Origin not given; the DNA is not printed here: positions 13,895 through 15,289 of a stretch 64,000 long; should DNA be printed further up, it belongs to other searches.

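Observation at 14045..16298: Tandem paralogous genes with a protein-kinase-like motif pattern and no recognisable family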

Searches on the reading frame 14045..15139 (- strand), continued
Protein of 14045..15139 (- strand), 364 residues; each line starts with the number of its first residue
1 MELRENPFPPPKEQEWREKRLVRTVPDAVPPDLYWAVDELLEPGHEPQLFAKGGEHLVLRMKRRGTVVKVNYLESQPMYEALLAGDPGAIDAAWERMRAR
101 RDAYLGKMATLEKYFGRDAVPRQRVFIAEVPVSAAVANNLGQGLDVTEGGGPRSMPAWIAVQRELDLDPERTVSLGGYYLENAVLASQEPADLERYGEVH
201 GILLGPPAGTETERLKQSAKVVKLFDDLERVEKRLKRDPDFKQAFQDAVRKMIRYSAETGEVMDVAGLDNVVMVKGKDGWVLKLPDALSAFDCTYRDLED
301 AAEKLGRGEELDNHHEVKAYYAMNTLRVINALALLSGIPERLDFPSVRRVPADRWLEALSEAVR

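Call 35: find_related_loci(query=A2, collection=genome_contigs, flank=6000)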
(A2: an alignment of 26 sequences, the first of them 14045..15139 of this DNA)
Query A2 (364 aa) in genome_contigs; peptide patterns used: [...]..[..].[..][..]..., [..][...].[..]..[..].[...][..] (x = any residue, [..] = any of these).
93 stretches matched a pattern; 9 encode a relative of the query (tblastn E <= 1e-3); 9 distinct loci.
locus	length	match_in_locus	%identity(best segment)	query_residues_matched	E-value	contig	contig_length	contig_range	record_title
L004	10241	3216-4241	36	25-362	1e-58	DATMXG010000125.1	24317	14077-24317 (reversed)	MAG TPA_asm: Candidatus Methylomirabilis sp. isolate SMAG_U13114 k141_172948, whole genome shotgun sequence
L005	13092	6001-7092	36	19-364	6e-57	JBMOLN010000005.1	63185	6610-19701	MAG: Patescibacteria group bacterium isolate Betzabe_MAG025 MAG025_5, whole genome shotgun sequence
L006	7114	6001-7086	34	1-355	1e-55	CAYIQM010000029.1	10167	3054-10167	MAG TPA_asm: uncultured Gammaproteobacteria bacterium isolate ERP119705_co25_673 genome assembly, contig: NODE_6003_leng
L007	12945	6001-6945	37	48-355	3e-53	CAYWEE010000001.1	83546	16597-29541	MAG TPA_asm: uncultured Gammaproteobacteria bacterium isolate SRP278252_co2_287 genome assembly, contig: NODE_396_length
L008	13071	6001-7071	34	6-364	1e-52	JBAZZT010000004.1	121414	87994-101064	MAG: Patescibacteria group bacterium isolate SO_2017_GW3_23 scaffold_172_c1_OW296A_2017, whole genome shotgun sequence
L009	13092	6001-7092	31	17-360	1e-48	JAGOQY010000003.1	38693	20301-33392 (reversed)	Patescibacteria group bacterium isolate Gw_Eff_bin_227 Gw_Eff_1807_length_38693_cov_10.486698, whole genome shotgun sequ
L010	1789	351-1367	34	36-355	6e-42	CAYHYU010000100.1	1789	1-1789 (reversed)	MAG TPA_asm: uncultured Gammaproteobacteria bacterium isolate ERP119705_co15_619 genome assembly, contig: NODE_110182_le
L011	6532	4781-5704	27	32-342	3e-16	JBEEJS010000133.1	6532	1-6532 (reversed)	MAG: Candidatus Parcubacteria bacterium isolate cobbmillcreek_2019_sw_WHONDRS-S19S_0090_B_bin.14 scaffold_508141, whole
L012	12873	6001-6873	28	47-344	2e-13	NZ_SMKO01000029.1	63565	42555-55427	Nonomuraea deserti strain KC310 NODE_29_length_63565_cov_49.9783, whole genome shotgun sequence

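Call 36: find_encoding_contigs(protein=P0008, flank=6000, max_places=2)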
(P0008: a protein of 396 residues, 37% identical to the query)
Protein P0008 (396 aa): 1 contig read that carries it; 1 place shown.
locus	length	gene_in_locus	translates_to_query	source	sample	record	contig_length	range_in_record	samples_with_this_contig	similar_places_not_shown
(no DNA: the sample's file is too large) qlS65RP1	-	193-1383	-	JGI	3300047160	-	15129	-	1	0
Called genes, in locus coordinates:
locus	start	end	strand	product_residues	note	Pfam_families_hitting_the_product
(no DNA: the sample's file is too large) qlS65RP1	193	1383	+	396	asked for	-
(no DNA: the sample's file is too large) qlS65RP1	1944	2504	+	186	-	-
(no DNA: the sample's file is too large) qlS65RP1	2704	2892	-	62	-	-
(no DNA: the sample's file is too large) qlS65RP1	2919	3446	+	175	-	PF00588:SpoU_methylase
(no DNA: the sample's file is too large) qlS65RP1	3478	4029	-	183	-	PF07681:DoxX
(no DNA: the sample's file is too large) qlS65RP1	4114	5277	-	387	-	PF00070:Pyr_redox (faint), PF01266:DAO (faint), PF07992:Pyr_redox_2, PF13450:NAD_binding_8 (faint), PF13454:NAD_binding_9 (faint)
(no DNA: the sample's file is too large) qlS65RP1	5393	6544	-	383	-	PF01368:DHH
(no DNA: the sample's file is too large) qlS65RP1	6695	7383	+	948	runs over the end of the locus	PF00133:tRNA-synt_1, PF09334:tRNA-synt_1g (weak), PF00133:tRNA-synt_1, PF08264:Anticodon_1, PF10458:Val_tRNA-synt_C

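Call 37: find_encoding_contigs(protein=P0015, flank=6000, max_places=2)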
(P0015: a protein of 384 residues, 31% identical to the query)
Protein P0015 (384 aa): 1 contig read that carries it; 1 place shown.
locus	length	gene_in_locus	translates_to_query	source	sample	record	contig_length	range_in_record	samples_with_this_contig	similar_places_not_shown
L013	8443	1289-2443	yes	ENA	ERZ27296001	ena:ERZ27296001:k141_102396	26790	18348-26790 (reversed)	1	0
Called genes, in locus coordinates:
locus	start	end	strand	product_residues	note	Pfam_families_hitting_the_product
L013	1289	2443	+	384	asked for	-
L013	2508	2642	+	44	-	-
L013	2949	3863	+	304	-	-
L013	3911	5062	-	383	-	-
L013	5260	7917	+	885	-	PF00133:tRNA-synt_1, PF09334:tRNA-synt_1g (weak), PF00133:tRNA-synt_1, PF08264:Anticodon_1, PF10458:Val_tRNA-synt_C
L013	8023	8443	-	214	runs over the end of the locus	-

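Call 38: find_encoding_contigs(protein=P0024, flank=6000, max_places=2)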
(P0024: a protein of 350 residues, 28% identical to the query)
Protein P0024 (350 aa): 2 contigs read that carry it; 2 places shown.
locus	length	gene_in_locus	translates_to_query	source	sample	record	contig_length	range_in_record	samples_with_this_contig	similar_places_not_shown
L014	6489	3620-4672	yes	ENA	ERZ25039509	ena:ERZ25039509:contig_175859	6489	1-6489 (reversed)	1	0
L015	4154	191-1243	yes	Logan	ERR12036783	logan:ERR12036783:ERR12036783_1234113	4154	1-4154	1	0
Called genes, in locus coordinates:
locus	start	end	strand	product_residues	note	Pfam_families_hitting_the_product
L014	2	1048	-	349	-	?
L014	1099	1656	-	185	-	PF02163:Peptidase_M50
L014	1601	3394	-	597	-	PF00239:Resolvase, PF07508:Recombinase, PF13408:Zn_ribbon_recom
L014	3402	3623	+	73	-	PF13560:HTH_31, PF12844:HTH_19 (weak), PF01381:HTH_3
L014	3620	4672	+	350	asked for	-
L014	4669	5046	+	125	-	PF00903:Glyoxalase (weak)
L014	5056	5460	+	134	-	-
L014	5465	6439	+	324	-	-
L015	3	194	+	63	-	?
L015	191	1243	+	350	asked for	-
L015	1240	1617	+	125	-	PF00903:Glyoxalase (weak)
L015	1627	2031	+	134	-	-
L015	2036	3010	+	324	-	-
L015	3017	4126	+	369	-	PF01820:Dala_Dala_lig_N, PF01071:GARS_A (weak), PF02222:ATP-grasp, PF02655:ATP-grasp_3 (weak), PF02786:CPSase_L_D2 (weak), PF07478:Dala_Dala_lig_C, PF13535:ATP-grasp_4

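Call 41: search_protein_families(library=pfam, proteins=[L004:2772-3002:+, L004:4186-5025:-, L004:5111-5737:+, L005:4077-5927:+, L005:7732-8898:+, L006:4078-5700:-, L007:5149-5901:-, L007:7554-8108:+, L008:7095-8225:+, L008:5550-5858:+], max_evalue=0.001)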
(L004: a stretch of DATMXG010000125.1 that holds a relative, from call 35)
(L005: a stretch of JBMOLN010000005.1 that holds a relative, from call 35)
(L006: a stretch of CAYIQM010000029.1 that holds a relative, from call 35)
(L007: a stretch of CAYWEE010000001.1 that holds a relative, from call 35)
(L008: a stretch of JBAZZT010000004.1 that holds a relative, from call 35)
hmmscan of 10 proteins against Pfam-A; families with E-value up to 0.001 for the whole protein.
L004:2772-3002:+ (77 aa): 0 families

L004:4186-5025:- (280 aa): 0 families

L004:5111-5737:+ (209 aa): 0 families

L005:4077-5927:+ (617 aa): 1 family
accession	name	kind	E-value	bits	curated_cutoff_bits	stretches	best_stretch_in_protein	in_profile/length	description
PF00496.27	SBP_bac_5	-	4.6e-62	210.7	32.4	1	143-519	2-362/368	Bacterial extracellular solute-binding proteins, family 5 Middle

L005:7732-8898:+ (389 aa): 1 family
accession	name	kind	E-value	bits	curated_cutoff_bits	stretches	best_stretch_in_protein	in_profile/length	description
PF07787.17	TMEM43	-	5.6e-86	288.4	23.3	1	108-356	1-250/250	Transmembrane protein 43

L006:4078-5700:- (541 aa): 4 families
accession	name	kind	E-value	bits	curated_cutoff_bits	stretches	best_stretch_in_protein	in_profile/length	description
PF01743.26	PolyA_pol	-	5.9e-21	75.6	23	1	87-216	2-126/126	Poly A polymerase head domain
PF12627.12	PolyA_pol_RNAbd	-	1.2e-07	31.8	22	1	241-305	1-62/64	Probable RNA and SrmB- binding site of polymerase A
PF01966.28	HD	-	1.3e-06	29.1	22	1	321-417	1-92/116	HD domain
PF13735.12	tRNA_NucTran2_2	-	5.2e-05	23.7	27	1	492-533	101-144/149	tRNA nucleotidyltransferase domain 2 putative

L007:5149-5901:- (251 aa): 1 family
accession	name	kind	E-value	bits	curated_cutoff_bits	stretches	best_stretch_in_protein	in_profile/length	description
PF03352.18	Adenine_glyco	-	4.3e-81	271.4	25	1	73-247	3-176/177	Methyladenine glycosylase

L007:7554-8108:+ (185 aa): 1 family
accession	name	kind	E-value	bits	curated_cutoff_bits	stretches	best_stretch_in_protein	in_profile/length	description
PF06185.18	YecM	-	1.2e-10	41.9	25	1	46-128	27-109/180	YecM protein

L008:7095-8225:+ (377 aa): 1 family
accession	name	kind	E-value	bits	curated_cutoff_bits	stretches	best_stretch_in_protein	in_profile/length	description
PF04519.19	Bactofilin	-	2.5e-08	34.5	27.9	2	100-184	17-97/98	Polymer-forming cytoskeletal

L008:5550-5858:+ (103 aa): 0 families

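Call 42: search_protein_families(library=pfam, proteins=[L009:7274-8056:+, L009:2855-3838:+, L011:3069-4484:-, L011:5872-6531:+, L012:4852-6936:+, L012:4553-4852:+, L012:4134-4553:+, L012:7020-7526:-, L014:5465-6439:+, L014:5056-5460:+], max_evalue=0.001)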
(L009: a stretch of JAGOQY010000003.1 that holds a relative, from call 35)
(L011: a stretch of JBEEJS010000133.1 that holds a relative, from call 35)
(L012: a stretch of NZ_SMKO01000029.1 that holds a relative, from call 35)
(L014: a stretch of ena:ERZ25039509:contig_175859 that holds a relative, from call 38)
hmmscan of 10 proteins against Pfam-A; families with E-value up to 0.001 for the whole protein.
L009:7274-8056:+ (261 aa): 0 families

L009:2855-3838:+ (328 aa): 0 families

L011:3069-4484:- (472 aa): 0 families

L011:5872-6531:+ (220 aa): 0 families

L012:4852-6936:+ (695 aa): 1 family
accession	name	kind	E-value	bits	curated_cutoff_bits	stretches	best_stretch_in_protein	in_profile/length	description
PF25547.1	WXG100_2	-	4.2e-08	33.7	27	1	17-147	11-146/150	WXG100 like domain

L012:4553-4852:+ (100 aa): 0 families

L012:4134-4553:+ (140 aa): 1 family
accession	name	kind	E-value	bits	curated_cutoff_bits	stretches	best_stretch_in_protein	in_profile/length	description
PF02575.21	YbaB_DNA_bd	-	1.7e-12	47.7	25.5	1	27-106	8-87/91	YbaB/EbfC DNA-binding family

L012:7020-7526:- (169 aa): 0 families

L014:5465-6439:+ (324 aa): 2 families
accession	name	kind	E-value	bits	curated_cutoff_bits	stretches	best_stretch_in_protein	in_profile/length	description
PF12867.12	DinB_2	-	3e-05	24.9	24.8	1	5-138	9-127/128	DinB superfamily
PF11716.13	MDMPI_N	-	3.2e-05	25.1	24.2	1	9-88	12-90/140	Mycothiol maleylpyruvate isomerase N-terminal domain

L014:5056-5460:+ (134 aa): 0 families

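Call 44: find_homologous_proteins(query=A4, max_evalue=0.001)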
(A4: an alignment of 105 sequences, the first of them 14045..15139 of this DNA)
Query A4 (105 sequences) (364 aa, profile of the alignment): 9 proteins with E <= 0.001 among 8000 candidates.
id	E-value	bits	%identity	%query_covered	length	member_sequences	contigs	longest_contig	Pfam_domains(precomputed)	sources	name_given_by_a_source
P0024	2.3e-119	417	28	82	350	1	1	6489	-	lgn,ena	-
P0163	1.2e-88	316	22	82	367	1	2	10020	-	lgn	-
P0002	1.4e-82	296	79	100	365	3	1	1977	-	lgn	-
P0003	3.8e-82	295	74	100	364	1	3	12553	-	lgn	-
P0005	2.7e-80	288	56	98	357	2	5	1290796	-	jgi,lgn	jgi:hypothetical protein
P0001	5.6e-80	287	99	100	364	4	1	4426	-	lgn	-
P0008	4.3e-79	284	37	91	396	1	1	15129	-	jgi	jgi:hypothetical protein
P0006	2.0e-78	282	57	99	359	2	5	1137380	-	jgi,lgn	jgi:hypothetical protein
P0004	2.7e-74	269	64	95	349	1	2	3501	-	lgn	-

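Call 45: find_encoding_contigs(protein=P0163, flank=6000, max_places=2)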
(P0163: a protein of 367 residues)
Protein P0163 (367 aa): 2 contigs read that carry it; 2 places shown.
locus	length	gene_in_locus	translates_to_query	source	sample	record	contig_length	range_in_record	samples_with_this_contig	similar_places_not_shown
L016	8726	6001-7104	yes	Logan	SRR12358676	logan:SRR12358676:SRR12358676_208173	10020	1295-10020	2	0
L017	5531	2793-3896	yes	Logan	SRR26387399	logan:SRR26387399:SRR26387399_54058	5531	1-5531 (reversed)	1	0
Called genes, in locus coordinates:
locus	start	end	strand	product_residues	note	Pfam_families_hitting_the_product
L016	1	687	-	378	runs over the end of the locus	PF00390:malic, PF03949:Malic_M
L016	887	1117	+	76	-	-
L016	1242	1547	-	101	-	PF14242:DUF4342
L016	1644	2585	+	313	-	PF00140:Sigma70_r1_2 (weak), PF04542:Sigma70_r2, PF04539:Sigma70_r3, PF04545:Sigma70_r4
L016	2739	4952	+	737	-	PF00881:Nitroreductase, PF02624:YcaO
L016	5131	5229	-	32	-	-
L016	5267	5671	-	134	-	-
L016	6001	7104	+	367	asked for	-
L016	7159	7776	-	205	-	-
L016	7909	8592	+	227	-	PF22435:MRM3-like_sub_bind (faint), PF00588:SpoU_methylase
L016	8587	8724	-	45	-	?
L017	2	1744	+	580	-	?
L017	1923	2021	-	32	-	-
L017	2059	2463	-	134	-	-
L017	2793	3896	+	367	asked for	-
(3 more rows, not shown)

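Call 46: find_encoding_contigs(protein=P0091, flank=6000, max_places=2)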
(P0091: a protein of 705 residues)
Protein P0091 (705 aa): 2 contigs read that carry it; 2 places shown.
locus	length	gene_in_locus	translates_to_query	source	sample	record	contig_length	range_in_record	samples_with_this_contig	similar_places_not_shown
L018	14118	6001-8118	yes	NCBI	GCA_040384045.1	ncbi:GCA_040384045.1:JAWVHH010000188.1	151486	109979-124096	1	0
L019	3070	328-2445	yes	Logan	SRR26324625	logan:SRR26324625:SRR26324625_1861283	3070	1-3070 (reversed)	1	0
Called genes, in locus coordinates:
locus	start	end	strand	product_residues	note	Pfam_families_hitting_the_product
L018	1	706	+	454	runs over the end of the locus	PF01494:FAD_binding_3, PF13450:NAD_binding_8 (weak)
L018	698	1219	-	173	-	PF04191:PEMT, PF04140:ICMT (weak)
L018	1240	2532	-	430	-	-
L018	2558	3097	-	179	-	PF00583:Acetyltransf_1 (weak)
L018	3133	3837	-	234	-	PF13578:Methyltransf_24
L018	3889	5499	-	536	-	PF00239:Resolvase, PF07508:Recombinase, PF13408:Zn_ribbon_recom (weak)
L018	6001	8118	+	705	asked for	PF04187:Cofac_haem_bdg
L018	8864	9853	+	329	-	PF01594:AI-2E_transport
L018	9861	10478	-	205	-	PF05175:MTS (weak), PF13489:Methyltransf_23, PF07021:MetW, PF13847:Methyltransf_31, PF08241:Methyltransf_11, PF08242:Methyltransf_12, PF13649:Methyltransf_25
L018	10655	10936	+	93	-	-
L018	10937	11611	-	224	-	-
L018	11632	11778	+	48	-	-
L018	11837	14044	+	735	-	-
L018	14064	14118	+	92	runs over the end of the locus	-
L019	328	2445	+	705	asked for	PF04187:Cofac_haem_bdg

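Call 47: find_encoding_contigs(protein=P0023, flank=6000, max_places=2)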
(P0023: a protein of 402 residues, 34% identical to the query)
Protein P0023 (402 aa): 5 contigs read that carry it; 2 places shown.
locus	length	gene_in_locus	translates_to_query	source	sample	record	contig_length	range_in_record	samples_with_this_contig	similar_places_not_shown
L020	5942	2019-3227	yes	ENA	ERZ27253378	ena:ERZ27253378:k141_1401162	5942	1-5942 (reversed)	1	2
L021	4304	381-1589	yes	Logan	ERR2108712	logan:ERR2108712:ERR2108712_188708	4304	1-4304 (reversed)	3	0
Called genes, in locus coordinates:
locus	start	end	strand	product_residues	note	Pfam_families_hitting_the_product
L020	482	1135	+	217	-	PF00961:LAGLIDADG_1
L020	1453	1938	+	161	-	PF01467:CTP_transf_like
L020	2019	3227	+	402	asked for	-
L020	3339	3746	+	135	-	PF00152:tRNA-synt_2 (weak)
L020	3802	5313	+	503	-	PF02789:Peptidase_M17_N, PF00883:Peptidase_M17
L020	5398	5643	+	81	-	PF00462:Glutaredoxin, PF13192:Thioredoxin_3 (weak), PF13417:GST_N_3 (weak)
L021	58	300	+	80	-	-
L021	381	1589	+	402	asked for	-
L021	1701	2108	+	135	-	PF00152:tRNA-synt_2 (weak)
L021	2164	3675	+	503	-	PF02789:Peptidase_M17_N, PF00883:Peptidase_M17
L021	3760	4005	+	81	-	PF00462:Glutaredoxin, PF13192:Thioredoxin_3 (weak), PF13417:GST_N_3 (weak)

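Call 48: search_protein_families(library=padloc, proteins=[window:14045-15139:-, P0024, P0163, P0091, P0025, L012:4852-6936:+], max_evalue=0.1)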
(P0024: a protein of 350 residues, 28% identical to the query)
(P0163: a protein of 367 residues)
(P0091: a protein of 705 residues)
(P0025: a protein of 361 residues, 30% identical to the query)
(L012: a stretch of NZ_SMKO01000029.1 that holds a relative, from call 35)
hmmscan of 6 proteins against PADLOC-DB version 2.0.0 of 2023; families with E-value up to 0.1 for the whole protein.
window:14045-15139:- (364 aa): 0 families

P0024 (350 aa): 1 family
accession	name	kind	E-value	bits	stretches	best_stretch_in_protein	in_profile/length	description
PDLC02829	DpdD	-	0.035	10.7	1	217-274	501-558/714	DpdD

P0163 (367 aa): 0 families

P0091 (705 aa): 0 families

P0025 (361 aa): 0 families

L012:4852-6936:+ (695 aa): 0 families

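Call 49: search_protein_families(library=phrogs, proteins=[window:14045-15139:-, P0024, P0163, P0091, P0025, L012:4852-6936:+], max_evalue=0.1)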
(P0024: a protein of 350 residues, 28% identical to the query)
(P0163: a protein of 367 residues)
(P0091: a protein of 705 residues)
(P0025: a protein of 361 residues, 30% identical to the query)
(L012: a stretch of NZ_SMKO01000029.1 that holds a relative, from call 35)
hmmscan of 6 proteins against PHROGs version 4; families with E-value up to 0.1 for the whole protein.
window:14045-15139:- (364 aa): 1 family
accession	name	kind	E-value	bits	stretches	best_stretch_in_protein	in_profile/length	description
phrog_4044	-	head and packaging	0.039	14.4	1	228-278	53-103/180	terminase small subunit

P0024 (350 aa): 2 families
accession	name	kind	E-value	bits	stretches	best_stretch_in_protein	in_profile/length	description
phrog_254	-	transcription regulation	0.038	15.1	1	64-103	35-74/84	late promoter transcriptional regulator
phrog_20244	-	unknown function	0.086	14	0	205-257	84-136/143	-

P0163 (367 aa): 1 family
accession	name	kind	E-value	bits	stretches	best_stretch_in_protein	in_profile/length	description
phrog_23686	-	unknown function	0.053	14.9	0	59-121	4-64/86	-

P0091 (705 aa): 1 family
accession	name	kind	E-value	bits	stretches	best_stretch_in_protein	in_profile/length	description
phrog_25785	-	unknown function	0.0051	17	1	348-444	22-117/407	-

P0025 (361 aa): 0 families

L012:4852-6936:+ (695 aa): 0 families

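Call 61: find_encoding_contigs(protein=P0003, flank=8000, max_places=1)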
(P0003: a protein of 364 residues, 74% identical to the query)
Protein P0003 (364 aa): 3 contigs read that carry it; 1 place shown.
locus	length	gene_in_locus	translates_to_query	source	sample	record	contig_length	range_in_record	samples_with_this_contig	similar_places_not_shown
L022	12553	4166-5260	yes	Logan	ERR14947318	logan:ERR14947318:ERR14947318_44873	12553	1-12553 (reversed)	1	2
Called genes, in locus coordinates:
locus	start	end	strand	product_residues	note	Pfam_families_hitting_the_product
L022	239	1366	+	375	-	-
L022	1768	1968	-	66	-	-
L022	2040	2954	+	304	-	PF13489:Methyltransf_23, PF01209:Ubie_methyltran, PF08241:Methyltransf_11, PF08242:Methyltransf_12, PF13649:Methyltransf_25, PF13847:Methyltransf_31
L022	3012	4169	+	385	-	-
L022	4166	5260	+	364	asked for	-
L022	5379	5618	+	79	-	PF17253:DUF5320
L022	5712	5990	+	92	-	PF02001:DUF134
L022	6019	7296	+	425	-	-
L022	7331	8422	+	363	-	-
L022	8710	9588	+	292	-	-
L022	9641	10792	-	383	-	-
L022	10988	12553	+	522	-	?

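Call 62: find_encoding_contigs(protein=P0007, flank=6000, max_places=1)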
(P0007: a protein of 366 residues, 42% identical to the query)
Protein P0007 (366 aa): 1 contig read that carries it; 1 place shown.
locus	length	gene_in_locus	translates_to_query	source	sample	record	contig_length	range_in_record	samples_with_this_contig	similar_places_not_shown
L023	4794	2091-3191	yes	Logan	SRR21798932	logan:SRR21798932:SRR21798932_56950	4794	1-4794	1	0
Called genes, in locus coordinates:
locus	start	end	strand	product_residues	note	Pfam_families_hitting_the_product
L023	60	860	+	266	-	PF13489:Methyltransf_23, PF01209:Ubie_methyltran, PF05891:Methyltransf_PK (weak), PF13649:Methyltransf_25, PF13847:Methyltransf_31, PF08241:Methyltransf_11, PF08242:Methyltransf_12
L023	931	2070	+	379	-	-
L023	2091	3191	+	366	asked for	-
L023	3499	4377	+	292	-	-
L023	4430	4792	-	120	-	?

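Call 71: search_dna_similar(query=window:14045-15139:-, collection=plasmids, mode=protein, max_evalue=0.001)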
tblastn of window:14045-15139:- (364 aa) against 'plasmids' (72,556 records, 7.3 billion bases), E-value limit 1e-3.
No match.

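Call 72: search_dna_similar(query=window:14045-15139:-, collection=phages, mode=protein, max_evalue=0.001)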
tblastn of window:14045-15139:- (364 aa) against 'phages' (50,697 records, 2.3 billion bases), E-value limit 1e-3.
No match.
